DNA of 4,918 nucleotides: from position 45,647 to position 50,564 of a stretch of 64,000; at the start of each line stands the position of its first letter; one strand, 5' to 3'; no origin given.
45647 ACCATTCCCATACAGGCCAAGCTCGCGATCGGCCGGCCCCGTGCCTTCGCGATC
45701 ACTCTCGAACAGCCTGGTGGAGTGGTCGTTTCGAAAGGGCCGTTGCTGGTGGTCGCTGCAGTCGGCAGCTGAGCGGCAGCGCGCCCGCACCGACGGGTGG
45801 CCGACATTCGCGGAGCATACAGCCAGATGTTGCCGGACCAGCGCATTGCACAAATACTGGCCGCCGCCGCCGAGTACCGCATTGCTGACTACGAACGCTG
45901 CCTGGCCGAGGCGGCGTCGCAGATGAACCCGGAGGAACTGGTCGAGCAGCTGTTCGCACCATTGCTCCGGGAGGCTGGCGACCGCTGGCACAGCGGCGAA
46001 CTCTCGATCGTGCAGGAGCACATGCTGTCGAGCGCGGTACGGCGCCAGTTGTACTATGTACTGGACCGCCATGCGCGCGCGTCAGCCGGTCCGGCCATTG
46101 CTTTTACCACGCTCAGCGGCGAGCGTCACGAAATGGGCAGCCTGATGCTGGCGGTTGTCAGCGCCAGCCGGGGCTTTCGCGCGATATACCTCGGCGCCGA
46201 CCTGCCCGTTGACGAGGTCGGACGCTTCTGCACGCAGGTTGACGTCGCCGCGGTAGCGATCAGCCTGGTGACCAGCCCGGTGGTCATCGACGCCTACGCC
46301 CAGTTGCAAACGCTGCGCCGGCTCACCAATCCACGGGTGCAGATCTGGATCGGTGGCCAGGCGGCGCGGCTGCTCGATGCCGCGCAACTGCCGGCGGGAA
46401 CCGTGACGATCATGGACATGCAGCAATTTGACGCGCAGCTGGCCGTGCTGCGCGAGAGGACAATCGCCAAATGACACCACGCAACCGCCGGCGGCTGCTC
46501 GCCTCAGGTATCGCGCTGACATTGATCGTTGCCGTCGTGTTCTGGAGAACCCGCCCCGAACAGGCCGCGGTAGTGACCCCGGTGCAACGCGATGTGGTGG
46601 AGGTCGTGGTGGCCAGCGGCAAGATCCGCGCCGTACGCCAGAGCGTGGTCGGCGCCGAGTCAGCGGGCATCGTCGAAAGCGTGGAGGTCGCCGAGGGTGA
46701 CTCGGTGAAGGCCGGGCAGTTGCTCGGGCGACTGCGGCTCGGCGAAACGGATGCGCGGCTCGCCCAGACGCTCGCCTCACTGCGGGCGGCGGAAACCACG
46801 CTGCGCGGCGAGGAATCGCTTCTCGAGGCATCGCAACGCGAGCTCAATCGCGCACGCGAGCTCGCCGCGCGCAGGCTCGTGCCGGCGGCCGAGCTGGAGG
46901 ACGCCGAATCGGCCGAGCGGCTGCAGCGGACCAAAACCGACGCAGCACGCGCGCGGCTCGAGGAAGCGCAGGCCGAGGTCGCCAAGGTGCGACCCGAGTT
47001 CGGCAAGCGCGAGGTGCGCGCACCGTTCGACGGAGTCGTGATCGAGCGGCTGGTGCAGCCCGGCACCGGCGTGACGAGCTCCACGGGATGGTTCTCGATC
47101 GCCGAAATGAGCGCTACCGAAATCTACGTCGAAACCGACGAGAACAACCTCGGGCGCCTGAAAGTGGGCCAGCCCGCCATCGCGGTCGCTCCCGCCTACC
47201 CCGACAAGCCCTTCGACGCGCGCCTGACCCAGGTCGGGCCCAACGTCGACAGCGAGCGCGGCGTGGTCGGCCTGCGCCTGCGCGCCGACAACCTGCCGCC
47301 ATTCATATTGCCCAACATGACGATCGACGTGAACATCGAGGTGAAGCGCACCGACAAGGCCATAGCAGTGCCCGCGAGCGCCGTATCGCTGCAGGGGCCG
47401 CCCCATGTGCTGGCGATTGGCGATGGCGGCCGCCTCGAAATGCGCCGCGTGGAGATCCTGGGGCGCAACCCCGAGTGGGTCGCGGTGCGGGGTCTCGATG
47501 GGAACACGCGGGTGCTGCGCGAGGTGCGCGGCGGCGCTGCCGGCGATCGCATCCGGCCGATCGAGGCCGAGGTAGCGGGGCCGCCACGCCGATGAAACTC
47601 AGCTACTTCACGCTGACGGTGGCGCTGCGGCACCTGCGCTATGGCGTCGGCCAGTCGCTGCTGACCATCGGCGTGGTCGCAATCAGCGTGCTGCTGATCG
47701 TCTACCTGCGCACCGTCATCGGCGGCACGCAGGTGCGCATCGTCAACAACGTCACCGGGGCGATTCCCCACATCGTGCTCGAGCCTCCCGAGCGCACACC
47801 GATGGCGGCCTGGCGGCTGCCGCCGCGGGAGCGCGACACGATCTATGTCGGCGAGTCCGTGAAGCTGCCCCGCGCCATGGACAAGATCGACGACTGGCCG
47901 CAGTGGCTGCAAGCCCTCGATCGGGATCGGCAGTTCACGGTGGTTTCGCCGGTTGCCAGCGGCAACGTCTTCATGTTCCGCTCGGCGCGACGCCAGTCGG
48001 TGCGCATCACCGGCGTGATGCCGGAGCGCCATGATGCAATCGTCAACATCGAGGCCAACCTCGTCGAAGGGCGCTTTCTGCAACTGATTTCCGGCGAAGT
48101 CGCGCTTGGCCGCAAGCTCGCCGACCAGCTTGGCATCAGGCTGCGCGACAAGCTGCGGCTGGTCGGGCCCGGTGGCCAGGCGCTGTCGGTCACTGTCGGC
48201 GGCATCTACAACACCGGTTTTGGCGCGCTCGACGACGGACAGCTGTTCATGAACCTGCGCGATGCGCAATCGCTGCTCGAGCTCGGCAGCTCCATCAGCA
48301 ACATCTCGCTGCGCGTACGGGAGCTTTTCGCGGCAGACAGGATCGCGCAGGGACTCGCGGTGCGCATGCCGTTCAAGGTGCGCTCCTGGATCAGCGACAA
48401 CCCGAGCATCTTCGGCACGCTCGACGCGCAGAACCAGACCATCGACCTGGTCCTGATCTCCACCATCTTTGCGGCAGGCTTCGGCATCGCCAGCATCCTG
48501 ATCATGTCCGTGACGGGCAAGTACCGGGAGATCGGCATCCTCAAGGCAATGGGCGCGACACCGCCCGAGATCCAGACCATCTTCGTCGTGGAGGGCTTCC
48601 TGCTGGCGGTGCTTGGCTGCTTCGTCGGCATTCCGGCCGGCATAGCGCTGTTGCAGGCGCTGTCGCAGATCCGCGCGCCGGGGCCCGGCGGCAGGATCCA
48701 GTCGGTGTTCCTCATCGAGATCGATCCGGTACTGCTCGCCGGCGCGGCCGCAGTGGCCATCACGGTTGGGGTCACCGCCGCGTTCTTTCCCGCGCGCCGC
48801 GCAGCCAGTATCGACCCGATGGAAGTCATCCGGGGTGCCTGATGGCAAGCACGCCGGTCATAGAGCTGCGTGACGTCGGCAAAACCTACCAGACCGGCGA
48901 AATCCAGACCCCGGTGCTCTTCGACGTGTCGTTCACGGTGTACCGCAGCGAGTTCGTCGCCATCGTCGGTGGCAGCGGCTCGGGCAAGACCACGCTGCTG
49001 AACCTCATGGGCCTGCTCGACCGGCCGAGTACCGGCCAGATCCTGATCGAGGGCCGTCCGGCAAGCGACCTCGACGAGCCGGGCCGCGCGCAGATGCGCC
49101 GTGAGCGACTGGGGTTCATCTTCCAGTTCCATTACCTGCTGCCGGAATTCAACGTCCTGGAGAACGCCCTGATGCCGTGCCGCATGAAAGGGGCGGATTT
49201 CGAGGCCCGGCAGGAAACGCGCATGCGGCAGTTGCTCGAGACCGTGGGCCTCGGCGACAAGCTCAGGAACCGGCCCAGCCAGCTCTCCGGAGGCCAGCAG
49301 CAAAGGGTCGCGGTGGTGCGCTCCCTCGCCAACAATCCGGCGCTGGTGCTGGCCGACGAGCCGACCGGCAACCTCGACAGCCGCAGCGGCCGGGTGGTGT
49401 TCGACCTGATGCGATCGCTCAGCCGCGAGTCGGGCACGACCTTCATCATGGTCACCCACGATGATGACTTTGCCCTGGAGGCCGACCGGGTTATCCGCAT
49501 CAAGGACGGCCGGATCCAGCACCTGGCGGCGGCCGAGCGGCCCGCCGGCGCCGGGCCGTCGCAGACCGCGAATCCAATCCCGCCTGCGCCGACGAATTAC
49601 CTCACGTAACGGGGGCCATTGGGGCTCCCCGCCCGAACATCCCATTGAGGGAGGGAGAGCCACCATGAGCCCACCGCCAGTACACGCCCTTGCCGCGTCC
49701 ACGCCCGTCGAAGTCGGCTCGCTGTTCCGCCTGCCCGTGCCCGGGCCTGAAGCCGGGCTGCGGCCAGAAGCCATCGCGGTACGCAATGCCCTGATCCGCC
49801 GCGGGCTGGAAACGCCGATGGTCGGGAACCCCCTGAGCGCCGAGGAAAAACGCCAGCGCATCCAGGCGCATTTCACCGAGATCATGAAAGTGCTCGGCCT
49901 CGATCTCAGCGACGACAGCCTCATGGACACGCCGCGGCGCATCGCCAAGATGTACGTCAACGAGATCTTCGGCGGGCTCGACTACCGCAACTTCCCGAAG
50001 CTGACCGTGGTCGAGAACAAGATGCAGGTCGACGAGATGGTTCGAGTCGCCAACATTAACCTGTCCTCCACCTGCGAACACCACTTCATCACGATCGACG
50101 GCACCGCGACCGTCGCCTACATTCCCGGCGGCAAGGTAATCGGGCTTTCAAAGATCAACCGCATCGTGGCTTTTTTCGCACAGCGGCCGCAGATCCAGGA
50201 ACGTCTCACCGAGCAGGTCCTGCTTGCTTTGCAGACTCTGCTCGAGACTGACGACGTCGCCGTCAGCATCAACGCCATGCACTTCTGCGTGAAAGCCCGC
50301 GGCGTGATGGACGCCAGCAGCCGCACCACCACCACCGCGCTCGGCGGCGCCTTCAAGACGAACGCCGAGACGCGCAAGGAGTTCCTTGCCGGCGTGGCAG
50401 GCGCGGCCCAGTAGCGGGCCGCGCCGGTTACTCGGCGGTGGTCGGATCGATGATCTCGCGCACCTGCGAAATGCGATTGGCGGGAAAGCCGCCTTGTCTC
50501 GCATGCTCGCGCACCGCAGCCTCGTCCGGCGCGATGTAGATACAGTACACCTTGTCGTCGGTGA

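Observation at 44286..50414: Candidate new system: ECF sigma / anti-sigma / B12 sensor fused transcriptionally to a MacAB-like exporter and folE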

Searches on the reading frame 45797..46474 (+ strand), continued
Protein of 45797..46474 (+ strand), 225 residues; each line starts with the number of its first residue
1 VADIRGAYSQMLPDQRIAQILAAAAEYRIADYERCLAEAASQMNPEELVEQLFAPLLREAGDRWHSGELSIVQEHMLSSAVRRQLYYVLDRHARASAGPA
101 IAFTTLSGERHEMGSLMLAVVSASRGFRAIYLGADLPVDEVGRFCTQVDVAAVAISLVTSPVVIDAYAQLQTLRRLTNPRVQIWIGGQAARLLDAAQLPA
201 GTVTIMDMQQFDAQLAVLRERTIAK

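Call 87: fold_search(model_id=the predicted structure, library=pdb)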
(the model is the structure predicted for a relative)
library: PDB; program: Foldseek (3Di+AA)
matches with E <= 10: 1637; with E <= 0.001: 105
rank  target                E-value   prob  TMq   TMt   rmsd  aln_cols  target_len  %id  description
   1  9s0h_B                1.3e-13  1.00  0.76  0.83   3.0       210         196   28  Dark-state of CBD of TtCarH mutant - H132A (SSX, DLS) (released 2026-01-28)
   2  5c8d_A                1.3e-13  1.00  0.78  0.76   2.9       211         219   28  Crystal structure of full-length Thermus thermophilus CarH bound to adenosylcobalamin (dark state) (released 2015-09-30)
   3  5c8d_G                1.6e-13  1.00  0.79  0.65   2.8       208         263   28  Crystal structure of full-length Thermus thermophilus CarH bound to adenosylcobalamin (dark state) (released 2015-09-30)
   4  8c31_D                2.5e-13  1.00  0.76  0.84   2.8       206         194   28  Dark state 1.8 Angstrom crystal structure of cobalamin binding domain belonging to a light-dependent transcription reg (released 2023-08-16)
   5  9s06_D                2.9e-13  1.00  0.77  0.84   2.9       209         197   28  Dark-state of CBD of TtCarH (TR-SFX, SACLA) (released 2026-01-28)
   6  5c8d_C                3.6e-13  1.00  0.77  0.75   2.9       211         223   28  Crystal structure of full-length Thermus thermophilus CarH bound to adenosylcobalamin (dark state) (released 2015-09-30)
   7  8c36_B                4.0e-13  1.00  0.74  0.81   3.0       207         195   28  Light-adapted 2.0 Angstrom crystal structure of H132A variant of cobalamin binding domain belonging to a light-depende (released 2023-08-16)
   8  8c32_A                4.8e-13  1.00  0.77  0.84   2.8       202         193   28  Dark state 2.2 Angstrom crystal structure of cobalamin binding domain belonging to a light-dependent transcription reg (released 2023-08-16)
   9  8c37_B                5.4e-13  1.00  0.73  0.80   3.1       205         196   28  An intermediate light exposed 2.15 Angstrom crystal structure of H132A variant of cobalamin binding domain belonging t (released 2023-08-16)
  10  8c33_D                6.1e-13  1.00  0.75  0.81   3.1       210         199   28  Anaerobic light exposed 2.25 Angstrom crystal structure of cobalamin binding domain belonging to a light-dependent tra (released 2023-08-16)
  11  8c73_C                6.4e-13  1.00  0.77  0.83   3.1       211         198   27  Dark state 1.8 Angstrom crystal structure of cobalamin binding domain belonging to a light-dependent transcription reg (released 2023-08-09)
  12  5c8d_E                7.7e-13  1.00  0.78  0.61   2.9       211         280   28  Crystal structure of full-length Thermus thermophilus CarH bound to adenosylcobalamin (dark state) (released 2015-09-30)
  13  8c31_B                7.7e-13  1.00  0.74  0.80   3.1       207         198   28  Dark state 1.8 Angstrom crystal structure of cobalamin binding domain belonging to a light-dependent transcription reg (released 2023-08-16)
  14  9s0f_D                8.1e-13  1.00  0.76  0.82   2.9       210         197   28  Dark-state of CBD of TtCarH (TR-SFX, SwissFEL) (released 2026-01-28)
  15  8c76_A                8.6e-13  1.00  0.77  0.83   3.0       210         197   27  Light-state 2.5 Angstrom wild-type X-ray crystal structure of the cobalamin binding domain belonging to a light-depend (released 2023-08-09)
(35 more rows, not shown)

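Call 94: search_solved_structures(query=A5, max_evalue=0.01, show_alignments=2)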
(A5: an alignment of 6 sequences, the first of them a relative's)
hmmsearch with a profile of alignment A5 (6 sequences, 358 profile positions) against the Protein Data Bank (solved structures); distinct sequences matched with E-value up to 0.01: 31.
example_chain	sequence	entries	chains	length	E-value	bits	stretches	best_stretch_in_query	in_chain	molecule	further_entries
8j2w_A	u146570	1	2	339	2.1e-31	112.2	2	157-339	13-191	Cobalamin-binding protein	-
8j2x_A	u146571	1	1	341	2.1e-31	112.2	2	157-339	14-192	Cobalamin-binding protein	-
8jbs_A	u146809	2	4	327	1.3e-28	103.1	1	148-327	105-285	Putative cobalamin binding protein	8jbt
8j2y_A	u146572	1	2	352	1.8e-24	89.5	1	154-350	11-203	GGDEF domain-containing protein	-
1y80_A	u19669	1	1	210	1.4e-22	83.2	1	156-356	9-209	Predicted cobalamin binding protein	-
4jgi_A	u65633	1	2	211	1.5e-18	69.9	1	164-355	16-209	Putative uncharacterized protein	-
3whp_A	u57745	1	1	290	6.4e-18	67.9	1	119-301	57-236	Probable transcriptional regulator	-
5c8d_A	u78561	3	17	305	7.4e-18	67.7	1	119-301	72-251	Light-dependent transcriptional regulator CarH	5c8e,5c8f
5c8a_A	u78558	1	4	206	1.4e-17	66.7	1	155-301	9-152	Light-dependent transcriptional regulator CarH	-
8c31_A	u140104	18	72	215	1.5e-17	66.7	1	155-301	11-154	Probable transcriptional regulator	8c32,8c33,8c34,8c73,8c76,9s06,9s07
7xcn_M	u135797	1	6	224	6.8e-17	64.5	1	162-351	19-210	Trimethylamine methyltransferase corrinoid protein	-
8c35_A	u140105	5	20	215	7.2e-16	61.1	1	155-301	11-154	Probable transcriptional regulator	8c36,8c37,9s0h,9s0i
9cbp_A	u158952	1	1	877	6e-15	58.1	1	135-328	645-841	Methionine synthase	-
8ssc_A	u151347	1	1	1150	2.1e-14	56.3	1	135-328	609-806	Methionine synthase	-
9cbo_A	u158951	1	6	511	3.1e-14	55.8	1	135-328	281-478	Methionine synthase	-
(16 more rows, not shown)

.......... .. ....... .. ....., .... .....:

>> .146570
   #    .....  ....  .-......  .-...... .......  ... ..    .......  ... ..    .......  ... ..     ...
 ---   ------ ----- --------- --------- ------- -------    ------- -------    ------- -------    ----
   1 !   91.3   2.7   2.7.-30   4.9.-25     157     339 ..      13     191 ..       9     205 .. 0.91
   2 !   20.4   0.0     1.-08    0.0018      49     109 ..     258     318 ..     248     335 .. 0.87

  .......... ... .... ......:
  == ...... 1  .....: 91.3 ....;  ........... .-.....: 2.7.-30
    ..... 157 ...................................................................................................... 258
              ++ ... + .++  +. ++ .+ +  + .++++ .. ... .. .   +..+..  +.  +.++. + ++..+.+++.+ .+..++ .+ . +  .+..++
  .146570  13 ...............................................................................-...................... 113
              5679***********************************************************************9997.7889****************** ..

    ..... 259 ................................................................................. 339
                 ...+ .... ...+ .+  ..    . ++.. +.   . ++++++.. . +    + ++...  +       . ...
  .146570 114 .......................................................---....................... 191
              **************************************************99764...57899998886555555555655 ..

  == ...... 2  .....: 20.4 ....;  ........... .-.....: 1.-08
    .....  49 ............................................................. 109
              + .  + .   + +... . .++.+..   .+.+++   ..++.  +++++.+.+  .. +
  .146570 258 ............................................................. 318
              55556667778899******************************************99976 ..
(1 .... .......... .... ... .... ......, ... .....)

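Call 100: search_protein_representatives(alignment_id=A1)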
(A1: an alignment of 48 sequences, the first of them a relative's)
Query: 48 sequences, 221 profile positions. Proteins with E-value up to 0.001 (for the whole library): 14006; up to 1e-10: 6758; up to 1e-30: 757. The best 150 are listed.
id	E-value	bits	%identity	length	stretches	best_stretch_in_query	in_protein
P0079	8.9e-93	325.9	-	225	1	7-219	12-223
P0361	5.5e-68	244.8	-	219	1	9-216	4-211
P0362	9.7e-65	234.2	-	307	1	6-216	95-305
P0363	4.2e-63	228.8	-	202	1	17-216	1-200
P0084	1.9e-60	220.2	-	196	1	8-140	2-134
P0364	1.9e-60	220.1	-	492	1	7-219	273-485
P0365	2.6e-58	213.2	-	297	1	6-215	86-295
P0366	5.8e-58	212.0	-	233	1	9-215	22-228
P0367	3.1e-57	209.6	-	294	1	6-215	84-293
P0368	3.6e-57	209.4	-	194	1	72-200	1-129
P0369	4.5e-57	209.1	-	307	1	7-214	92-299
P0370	6.8e-56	205.2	-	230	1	8-213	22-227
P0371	2.5e-53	196.9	-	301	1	11-211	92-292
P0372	6.1e-53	195.6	-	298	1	9-215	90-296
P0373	8.3e-53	195.2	-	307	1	4-217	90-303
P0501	7.1e-38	146.3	-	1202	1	6-217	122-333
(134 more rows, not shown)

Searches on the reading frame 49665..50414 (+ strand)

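Call 5: search_protein_families(library=pfam, proteins=[window:49665-50414:+], max_evalue=0.01)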
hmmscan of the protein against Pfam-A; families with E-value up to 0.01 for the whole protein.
window:49665-50414:+ (249 aa): 1 family
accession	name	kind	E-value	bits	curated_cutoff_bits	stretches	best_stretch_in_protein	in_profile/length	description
PF01227.27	GTP_cyclohydroI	-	1.6e-60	204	27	1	66-243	1-177/179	GTP cyclohydrolase I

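Call 6: search_protein_families(library=ncbifam, proteins=[window:49665-50414:+], max_evalue=0.01)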
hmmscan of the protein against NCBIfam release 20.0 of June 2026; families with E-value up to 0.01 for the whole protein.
window:49665-50414:+ (249 aa): 4 families
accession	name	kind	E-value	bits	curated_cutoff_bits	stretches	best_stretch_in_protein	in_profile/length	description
NF006824.0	PRK09347.1-1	equivalog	1.7e-108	361.1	202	1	33-244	5-216/219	GTP cyclohydrolase I FolE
TIGR00063.1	folE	equivalog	1.7e-75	252.5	181.6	1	66-244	1-178/180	GTP cyclohydrolase I FolE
NF006826.0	PRK09347.1-3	subfamily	1.7e-56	190.7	162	1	62-242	5-184/189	GTP cyclohydrolase I FolE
NF006825.1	PRK09347.1-2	subfamily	2.2e-50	170.6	174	1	67-242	2-176/179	GTP cyclohydrolase I FolE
